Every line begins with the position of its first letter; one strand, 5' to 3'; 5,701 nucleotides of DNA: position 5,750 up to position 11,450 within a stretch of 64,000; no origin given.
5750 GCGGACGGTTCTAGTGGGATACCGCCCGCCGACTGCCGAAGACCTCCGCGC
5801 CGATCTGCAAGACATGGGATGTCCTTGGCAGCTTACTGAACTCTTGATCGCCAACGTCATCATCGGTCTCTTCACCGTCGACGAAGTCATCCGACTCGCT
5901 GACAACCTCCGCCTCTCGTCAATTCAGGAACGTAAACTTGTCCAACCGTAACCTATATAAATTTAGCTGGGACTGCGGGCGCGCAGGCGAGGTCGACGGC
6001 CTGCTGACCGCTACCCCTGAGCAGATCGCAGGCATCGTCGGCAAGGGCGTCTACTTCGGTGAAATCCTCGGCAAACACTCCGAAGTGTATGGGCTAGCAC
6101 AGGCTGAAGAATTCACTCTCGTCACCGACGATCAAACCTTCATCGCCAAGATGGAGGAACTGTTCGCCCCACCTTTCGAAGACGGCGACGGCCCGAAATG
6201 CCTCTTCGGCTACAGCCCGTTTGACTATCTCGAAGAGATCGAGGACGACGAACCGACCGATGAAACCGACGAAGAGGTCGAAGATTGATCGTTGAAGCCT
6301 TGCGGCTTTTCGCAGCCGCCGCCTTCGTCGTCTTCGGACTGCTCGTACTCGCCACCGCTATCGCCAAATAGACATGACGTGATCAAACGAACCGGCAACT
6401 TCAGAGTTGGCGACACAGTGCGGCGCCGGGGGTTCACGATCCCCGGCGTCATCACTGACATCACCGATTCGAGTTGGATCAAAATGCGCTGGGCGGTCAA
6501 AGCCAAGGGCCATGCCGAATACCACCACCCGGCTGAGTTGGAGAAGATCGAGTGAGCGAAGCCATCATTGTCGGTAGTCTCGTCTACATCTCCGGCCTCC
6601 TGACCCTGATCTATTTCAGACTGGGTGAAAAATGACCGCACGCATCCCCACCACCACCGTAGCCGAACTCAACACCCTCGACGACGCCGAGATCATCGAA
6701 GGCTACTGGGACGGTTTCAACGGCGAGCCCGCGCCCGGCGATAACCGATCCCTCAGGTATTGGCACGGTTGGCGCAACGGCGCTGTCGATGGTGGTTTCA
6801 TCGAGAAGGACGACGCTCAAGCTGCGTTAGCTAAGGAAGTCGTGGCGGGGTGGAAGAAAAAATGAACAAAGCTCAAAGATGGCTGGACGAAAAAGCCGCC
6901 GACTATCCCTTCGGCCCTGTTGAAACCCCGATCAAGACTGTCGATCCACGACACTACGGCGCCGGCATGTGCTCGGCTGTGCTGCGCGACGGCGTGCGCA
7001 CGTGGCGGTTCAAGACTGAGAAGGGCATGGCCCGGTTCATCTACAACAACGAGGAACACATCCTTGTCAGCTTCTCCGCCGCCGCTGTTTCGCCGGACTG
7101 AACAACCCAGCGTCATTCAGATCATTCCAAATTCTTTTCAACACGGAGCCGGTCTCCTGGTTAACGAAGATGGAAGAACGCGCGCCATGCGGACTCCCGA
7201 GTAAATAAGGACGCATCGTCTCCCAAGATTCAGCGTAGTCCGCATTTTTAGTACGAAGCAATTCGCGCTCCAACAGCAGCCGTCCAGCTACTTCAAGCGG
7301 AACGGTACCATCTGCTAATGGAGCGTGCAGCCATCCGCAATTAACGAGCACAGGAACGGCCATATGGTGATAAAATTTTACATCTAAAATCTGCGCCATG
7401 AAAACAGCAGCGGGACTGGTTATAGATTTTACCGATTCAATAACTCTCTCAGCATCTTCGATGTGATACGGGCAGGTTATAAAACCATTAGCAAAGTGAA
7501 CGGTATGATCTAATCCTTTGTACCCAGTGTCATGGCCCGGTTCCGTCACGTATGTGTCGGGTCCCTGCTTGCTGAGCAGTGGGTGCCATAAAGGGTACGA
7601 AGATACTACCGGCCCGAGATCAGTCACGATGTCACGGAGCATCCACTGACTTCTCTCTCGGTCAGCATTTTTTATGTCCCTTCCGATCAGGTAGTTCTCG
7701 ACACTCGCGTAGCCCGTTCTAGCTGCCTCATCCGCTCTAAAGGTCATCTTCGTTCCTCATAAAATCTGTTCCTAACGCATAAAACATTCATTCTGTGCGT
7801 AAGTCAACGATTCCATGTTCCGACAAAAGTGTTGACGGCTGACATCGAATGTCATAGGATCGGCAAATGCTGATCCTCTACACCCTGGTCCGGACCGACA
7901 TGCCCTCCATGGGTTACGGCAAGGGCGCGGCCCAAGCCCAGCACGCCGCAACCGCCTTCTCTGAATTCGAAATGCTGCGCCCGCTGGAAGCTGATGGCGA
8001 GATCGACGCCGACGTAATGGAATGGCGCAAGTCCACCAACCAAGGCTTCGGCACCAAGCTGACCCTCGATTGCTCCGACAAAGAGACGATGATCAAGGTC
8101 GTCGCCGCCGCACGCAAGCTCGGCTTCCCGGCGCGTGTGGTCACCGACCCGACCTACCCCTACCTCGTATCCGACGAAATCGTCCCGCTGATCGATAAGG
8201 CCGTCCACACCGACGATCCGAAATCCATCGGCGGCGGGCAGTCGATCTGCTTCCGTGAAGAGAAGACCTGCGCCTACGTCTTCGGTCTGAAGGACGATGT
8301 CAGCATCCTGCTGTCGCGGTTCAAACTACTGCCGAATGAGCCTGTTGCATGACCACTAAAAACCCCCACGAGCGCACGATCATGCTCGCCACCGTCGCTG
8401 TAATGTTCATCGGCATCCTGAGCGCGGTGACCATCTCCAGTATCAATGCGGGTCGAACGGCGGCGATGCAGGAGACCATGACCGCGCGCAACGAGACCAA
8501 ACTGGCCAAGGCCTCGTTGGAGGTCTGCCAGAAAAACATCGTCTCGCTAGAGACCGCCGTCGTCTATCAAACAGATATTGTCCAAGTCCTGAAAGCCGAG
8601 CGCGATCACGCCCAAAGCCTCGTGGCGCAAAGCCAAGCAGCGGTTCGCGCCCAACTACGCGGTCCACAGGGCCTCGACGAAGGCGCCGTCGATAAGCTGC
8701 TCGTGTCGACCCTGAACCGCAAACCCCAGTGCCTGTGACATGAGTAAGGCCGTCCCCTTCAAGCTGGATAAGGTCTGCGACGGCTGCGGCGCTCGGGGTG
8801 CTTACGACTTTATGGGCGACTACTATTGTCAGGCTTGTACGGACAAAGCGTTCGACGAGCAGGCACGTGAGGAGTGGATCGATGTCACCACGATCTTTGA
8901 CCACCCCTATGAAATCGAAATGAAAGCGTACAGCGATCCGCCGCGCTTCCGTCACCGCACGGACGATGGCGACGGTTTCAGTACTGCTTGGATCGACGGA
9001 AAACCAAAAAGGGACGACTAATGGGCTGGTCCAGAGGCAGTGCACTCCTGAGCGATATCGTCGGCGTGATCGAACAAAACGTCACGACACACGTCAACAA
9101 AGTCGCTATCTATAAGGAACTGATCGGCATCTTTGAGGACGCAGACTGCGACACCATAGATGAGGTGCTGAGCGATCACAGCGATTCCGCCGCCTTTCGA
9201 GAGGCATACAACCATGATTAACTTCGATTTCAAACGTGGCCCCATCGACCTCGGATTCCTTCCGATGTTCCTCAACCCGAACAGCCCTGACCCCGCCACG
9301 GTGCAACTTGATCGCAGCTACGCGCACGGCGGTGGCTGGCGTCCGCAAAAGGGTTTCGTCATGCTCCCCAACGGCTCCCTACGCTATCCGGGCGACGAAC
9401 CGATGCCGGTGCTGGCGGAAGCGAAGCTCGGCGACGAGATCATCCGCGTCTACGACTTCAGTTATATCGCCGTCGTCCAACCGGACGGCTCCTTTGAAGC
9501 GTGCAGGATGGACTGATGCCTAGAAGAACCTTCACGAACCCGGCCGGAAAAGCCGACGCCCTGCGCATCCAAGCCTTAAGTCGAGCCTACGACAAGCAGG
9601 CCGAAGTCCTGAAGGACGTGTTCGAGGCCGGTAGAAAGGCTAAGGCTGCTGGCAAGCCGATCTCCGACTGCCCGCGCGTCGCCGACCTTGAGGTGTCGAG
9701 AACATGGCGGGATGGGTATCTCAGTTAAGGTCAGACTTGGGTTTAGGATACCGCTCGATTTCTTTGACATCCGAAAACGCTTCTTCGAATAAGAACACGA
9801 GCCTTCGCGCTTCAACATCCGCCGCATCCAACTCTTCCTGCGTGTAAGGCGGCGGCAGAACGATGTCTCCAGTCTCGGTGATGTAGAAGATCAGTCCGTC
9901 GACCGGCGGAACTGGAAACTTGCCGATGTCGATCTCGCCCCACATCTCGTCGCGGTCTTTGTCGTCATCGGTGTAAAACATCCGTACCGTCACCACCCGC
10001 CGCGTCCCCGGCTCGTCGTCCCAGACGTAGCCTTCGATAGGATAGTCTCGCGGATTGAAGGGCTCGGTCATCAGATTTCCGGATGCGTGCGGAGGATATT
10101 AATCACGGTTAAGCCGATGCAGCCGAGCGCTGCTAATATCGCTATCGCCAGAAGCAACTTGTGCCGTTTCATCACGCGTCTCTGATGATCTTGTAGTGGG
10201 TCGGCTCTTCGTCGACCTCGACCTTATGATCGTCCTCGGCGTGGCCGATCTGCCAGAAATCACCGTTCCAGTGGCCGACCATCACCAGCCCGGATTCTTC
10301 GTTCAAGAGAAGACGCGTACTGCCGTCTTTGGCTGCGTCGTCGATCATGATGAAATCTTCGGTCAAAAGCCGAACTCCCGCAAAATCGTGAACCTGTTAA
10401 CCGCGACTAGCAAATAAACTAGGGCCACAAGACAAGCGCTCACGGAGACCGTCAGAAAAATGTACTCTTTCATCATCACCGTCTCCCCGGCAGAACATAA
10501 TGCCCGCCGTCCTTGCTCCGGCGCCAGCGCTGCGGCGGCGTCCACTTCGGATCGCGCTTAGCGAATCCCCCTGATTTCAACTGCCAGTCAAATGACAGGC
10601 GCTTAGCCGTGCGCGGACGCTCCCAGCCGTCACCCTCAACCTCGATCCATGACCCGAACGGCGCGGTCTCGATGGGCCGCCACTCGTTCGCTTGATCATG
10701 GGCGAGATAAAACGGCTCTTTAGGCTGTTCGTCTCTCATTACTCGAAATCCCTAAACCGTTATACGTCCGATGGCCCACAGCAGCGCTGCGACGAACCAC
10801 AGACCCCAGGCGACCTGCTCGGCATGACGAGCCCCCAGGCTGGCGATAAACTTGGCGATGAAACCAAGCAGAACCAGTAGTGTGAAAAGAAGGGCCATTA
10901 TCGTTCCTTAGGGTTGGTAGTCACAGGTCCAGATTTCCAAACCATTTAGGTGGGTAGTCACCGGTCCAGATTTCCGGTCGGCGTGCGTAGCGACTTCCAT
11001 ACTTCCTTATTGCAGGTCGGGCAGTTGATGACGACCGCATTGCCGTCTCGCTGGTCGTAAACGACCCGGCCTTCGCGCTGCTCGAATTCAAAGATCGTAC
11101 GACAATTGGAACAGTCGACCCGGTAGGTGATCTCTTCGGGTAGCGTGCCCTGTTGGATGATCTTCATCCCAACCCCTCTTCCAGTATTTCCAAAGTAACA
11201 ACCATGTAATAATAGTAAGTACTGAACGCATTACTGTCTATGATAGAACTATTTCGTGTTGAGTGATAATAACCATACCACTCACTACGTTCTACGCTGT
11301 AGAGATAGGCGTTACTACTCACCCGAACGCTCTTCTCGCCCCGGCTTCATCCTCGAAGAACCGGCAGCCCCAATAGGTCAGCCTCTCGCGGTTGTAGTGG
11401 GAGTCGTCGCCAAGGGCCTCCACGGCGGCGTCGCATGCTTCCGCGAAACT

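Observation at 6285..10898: Recurrent tiny membrane-peptide genes wedged between genes with overlapping start/stop codons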

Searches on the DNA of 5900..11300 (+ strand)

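Call 5: search_dna_similar(query=window:5900-11300:+, collection=phages, mode=near, max_rows=30)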
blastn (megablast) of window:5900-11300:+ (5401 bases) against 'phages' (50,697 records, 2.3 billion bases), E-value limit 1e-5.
No match.

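Call 8: search_dna_similar(query=window:5900-11300:+, collection=phages, mode=distant, max_rows=20)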
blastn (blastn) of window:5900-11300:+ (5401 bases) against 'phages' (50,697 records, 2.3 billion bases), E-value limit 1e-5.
Records with a match: 1; places in all: 1; records where one place covers at least 80% of the query: 0.
Best place of each record, by identity: 60-80% 1.
By first word of the organism name: Pseudomonas 1.
By host as written in the record: Pseudomonas protegens ERG2 1.
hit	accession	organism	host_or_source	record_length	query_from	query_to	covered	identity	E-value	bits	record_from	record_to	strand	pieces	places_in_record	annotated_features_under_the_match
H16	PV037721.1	Pseudomonas phage Bitten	Pseudomonas protegens ERG2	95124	68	193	2%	72.9%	4e-8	68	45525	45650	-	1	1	hypothetical protein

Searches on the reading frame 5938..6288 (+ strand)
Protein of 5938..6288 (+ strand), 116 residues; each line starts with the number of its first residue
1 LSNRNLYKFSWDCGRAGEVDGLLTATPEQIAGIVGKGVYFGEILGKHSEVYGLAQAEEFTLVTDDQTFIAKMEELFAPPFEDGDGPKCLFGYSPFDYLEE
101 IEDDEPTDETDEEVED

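Call 45: search_protein_families(library=phrogs, proteins=[window:5938-6288:+], max_evalue=0.01)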
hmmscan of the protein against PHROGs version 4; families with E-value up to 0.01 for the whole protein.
window:5938-6288:+ (116 aa): 1 family
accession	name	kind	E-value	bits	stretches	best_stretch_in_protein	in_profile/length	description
phrog_5848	-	unknown function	7.1e-28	98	1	5-105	3-94/97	-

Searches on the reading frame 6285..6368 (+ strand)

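Call 28: search_protein_families(library=phrogs, proteins=[window:6285-6368:+], max_evalue=1)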
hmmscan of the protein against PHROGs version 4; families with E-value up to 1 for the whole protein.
seq(28 aa): 0 families

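Call 29: search_protein_families(library=pfam, proteins=[window:6285-6368:+], max_evalue=1)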
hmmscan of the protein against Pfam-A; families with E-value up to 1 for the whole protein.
seq(28 aa): 1 family
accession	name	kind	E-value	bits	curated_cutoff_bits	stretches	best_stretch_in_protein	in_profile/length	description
PF10958.13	DUF2759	-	0.016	15.4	22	1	8-27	26-45/51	Protein of unknown function (DUF2759)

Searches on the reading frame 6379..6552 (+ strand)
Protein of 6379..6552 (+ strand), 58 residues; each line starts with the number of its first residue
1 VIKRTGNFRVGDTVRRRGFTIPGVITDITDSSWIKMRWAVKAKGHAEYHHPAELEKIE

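Call 28: search_protein_families(library=phrogs, proteins=[window:6379-6552:+], max_evalue=1)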
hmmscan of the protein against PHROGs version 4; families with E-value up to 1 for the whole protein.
seq(58 aa): 5 families
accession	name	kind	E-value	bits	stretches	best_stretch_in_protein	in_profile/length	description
phrog_1690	-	unknown function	5.2e-05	23.7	1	7-57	2-56/63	-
phrog_3261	-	unknown function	0.0013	20.2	1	2-58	7-65/108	-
phrog_36463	-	unknown function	0.0066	17.4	1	7-43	3-39/197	-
phrog_16289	-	unknown function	0.0083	17.1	1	8-31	2-25/60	-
phrog_14756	-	unknown function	0.26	12.3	1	10-33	6-29/61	-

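Call 29: search_protein_families(library=pfam, proteins=[window:6379-6552:+], max_evalue=1)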
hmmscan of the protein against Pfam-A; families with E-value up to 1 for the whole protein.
seq(58 aa): 1 family
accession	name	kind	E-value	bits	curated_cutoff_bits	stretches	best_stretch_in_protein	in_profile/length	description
PF08755.16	YccV-like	-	0.0057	17.4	22.8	1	7-45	2-40/101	Hemimethylated DNA-binding protein YccV like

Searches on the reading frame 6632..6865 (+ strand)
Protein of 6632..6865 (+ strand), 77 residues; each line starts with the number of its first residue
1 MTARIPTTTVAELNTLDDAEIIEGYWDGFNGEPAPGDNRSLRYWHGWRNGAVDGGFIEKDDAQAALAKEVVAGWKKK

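Call 45: search_protein_families(library=phrogs, proteins=[window:6632-6865:+], max_evalue=0.01)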
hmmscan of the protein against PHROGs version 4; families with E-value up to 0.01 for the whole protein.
window:6632-6865:+ (77 aa): 1 family
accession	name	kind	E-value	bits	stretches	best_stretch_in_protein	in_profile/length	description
phrog_4460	-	unknown function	2.6e-12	47.3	1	9-71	2-63/68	-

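Call 77: find_related_loci(query=window:6632-6865:+, collection=viral_contigs, flank=2500)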
Query window:6632-6865:+ (77 aa) in viral_contigs; peptide patterns used: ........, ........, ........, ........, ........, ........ (x = any residue, [..] = any of these).
45 stretches matched a pattern, but none encodes a relative of the query by tblastn (E <= 1e-3).

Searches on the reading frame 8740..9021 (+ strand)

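Call 45: search_protein_families(library=phrogs, proteins=[window:8740-9021:+], max_evalue=0.01)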
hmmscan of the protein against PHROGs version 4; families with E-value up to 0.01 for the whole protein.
window:8740-9021:+ (93 aa): 1 family
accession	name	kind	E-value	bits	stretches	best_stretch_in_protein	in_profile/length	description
phrog_23822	-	unknown function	0.0048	18.1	1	10-40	35-64/107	-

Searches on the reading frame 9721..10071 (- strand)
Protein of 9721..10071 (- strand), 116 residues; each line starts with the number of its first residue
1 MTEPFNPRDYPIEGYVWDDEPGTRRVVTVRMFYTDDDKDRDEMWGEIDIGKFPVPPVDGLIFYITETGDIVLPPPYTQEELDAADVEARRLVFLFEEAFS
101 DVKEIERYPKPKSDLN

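Call 11: find_related_loci(query=window:9721-10071:-, collection=viral_contigs, flank=3000)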
Query window:9721-10071:- (116 aa) in viral_contigs; peptide patterns used: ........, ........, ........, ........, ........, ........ (x = any residue, [..] = any of these).
26 stretches matched a pattern, but none encodes a relative of the query by tblastn (E <= 1e-3).

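Call 45: search_protein_families(library=phrogs, proteins=[window:9721-10071:-], max_evalue=0.01)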
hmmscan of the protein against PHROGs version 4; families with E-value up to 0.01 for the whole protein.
window:9721-10071:- (116 aa): 0 families

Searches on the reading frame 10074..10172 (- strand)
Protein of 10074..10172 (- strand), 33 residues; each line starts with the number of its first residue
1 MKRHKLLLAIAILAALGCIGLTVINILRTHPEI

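Call 28: search_protein_families(library=phrogs, proteins=[window:10074-10172:-], max_evalue=1)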
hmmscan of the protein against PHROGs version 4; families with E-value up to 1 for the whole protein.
seq(33 aa): 0 families

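Call 29: search_protein_families(library=pfam, proteins=[window:10074-10172:-], max_evalue=1)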
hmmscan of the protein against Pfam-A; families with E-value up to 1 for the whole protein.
seq(33 aa): 0 families

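Call 44: list_cluster_members(proteins=[window:10074-10172:-, window:10366-10476:-, window:10755-10898:-, window:6285-6368:+, window:6552-6632:+, window:2624-2698:+, window:2772-2846:+, window:6379-6552:+])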
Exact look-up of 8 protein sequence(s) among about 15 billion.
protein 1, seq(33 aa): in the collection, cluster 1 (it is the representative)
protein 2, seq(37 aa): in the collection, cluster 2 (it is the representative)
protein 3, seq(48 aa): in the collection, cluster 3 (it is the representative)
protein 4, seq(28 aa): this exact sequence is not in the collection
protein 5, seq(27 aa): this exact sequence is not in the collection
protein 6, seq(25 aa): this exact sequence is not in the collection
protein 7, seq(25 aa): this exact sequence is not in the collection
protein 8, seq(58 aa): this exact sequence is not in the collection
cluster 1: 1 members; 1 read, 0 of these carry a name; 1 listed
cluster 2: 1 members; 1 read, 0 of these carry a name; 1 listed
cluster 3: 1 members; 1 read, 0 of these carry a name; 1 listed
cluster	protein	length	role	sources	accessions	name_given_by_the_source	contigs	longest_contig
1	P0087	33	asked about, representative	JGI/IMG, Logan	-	-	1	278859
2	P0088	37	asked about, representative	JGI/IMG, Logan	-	-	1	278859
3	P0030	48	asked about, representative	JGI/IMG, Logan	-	-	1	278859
